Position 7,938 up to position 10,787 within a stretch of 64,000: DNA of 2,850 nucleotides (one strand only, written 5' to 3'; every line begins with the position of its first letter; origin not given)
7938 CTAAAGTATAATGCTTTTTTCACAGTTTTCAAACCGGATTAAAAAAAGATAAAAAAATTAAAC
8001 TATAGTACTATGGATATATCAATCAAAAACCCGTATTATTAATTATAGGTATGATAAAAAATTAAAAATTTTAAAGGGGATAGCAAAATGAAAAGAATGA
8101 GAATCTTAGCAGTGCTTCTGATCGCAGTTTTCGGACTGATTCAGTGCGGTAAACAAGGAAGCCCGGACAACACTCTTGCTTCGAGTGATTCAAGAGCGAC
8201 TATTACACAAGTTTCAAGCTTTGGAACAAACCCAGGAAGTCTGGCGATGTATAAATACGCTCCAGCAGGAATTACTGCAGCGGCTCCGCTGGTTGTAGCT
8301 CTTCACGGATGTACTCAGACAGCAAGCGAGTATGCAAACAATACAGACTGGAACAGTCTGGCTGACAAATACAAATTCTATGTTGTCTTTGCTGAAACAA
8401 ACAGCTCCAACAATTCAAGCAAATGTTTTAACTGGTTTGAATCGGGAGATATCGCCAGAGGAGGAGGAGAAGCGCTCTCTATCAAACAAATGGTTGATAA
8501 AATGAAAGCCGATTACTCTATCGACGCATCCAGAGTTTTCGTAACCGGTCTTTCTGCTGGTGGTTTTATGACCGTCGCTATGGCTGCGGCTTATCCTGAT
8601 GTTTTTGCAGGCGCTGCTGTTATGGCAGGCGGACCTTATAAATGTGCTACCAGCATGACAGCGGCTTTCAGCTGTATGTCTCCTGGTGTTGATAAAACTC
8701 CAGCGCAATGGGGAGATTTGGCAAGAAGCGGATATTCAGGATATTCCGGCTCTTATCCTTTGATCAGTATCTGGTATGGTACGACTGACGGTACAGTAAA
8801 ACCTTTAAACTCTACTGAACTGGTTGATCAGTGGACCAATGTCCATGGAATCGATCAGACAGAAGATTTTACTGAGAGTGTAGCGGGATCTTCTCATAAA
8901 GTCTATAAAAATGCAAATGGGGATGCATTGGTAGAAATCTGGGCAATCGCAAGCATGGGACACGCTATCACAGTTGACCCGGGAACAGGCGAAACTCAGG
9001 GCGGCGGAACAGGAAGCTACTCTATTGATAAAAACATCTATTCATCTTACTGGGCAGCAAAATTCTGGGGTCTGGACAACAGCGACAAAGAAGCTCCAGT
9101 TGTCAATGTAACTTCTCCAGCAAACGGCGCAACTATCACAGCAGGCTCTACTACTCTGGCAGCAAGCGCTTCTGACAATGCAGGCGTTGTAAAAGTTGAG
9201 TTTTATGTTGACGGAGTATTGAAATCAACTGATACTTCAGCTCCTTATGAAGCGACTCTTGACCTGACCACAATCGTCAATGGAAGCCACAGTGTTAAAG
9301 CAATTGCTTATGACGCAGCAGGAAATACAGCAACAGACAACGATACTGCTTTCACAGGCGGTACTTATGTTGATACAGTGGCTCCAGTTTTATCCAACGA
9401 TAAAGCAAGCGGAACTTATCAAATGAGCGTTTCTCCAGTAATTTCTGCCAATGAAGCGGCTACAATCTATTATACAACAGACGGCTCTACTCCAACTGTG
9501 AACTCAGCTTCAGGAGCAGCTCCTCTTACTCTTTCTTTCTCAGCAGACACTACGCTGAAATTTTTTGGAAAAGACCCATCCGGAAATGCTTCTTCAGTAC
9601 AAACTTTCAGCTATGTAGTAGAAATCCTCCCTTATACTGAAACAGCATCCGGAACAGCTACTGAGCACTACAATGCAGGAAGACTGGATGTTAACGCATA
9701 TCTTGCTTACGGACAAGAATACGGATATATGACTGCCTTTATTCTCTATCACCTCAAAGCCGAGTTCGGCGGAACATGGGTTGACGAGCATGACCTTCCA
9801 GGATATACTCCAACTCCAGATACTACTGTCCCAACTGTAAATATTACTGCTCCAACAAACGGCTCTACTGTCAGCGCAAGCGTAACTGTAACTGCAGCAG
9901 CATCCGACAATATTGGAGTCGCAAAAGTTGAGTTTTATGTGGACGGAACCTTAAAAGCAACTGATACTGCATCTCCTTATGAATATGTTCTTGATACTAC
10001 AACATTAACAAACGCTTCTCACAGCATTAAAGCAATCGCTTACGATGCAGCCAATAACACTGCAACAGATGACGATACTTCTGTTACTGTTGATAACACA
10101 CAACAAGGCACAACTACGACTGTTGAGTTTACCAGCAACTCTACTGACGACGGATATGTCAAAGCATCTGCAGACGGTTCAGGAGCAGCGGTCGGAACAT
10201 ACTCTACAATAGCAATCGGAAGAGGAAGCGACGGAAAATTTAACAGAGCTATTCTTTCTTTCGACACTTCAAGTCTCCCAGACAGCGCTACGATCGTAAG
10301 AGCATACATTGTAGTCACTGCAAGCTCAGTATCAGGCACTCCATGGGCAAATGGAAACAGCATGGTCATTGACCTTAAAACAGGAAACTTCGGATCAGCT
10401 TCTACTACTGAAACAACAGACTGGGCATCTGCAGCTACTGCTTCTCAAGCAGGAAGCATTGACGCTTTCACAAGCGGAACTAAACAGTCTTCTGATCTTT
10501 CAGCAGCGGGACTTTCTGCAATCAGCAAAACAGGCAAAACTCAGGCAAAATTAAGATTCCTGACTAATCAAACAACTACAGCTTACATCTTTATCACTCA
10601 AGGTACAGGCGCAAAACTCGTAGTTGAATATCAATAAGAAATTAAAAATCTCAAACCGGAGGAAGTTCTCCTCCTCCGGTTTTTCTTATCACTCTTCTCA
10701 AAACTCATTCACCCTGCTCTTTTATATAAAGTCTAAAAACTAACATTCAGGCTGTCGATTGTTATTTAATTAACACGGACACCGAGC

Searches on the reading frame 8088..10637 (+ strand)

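Call 43: search_protein_families(library=pfam, proteins=[window:8088-10637:+], max_evalue=0.0001)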
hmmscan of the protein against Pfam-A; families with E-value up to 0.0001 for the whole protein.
window:8088-10637:+ (849 aa): 7 families
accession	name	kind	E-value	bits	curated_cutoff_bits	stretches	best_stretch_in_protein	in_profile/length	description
PF17957.7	Big_7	-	2e-40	137.7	24.1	2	582-649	1-70/70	Bacterial Ig domain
PF10503.15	Esterase_PHB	-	5.3e-29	101.5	23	1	57-255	6-201/219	Esterase PHB depolymerase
PF13290.12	CHB_HEX_C_1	-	3.3e-13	49.8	22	1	440-506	2-67/67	Chitobiase/beta-hexosaminidase C-terminal domain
PF13287.12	Fn3_assoc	-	4.2e-12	46.4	23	1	453-509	4-59/59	Fn3 associated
PF00326.27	Peptidase_S9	-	1.4e-10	41.5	22.6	1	114-250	30-171/213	Prolyl oligopeptidase family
PF02230.22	Abhydrolase_2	-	3.3e-05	24.3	23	1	63-181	11-138/217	Phospholipase/Carboxylesterase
PF00756.26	Esterase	-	8.4e-05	22.9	22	0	65-186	23-153/251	Putative esterase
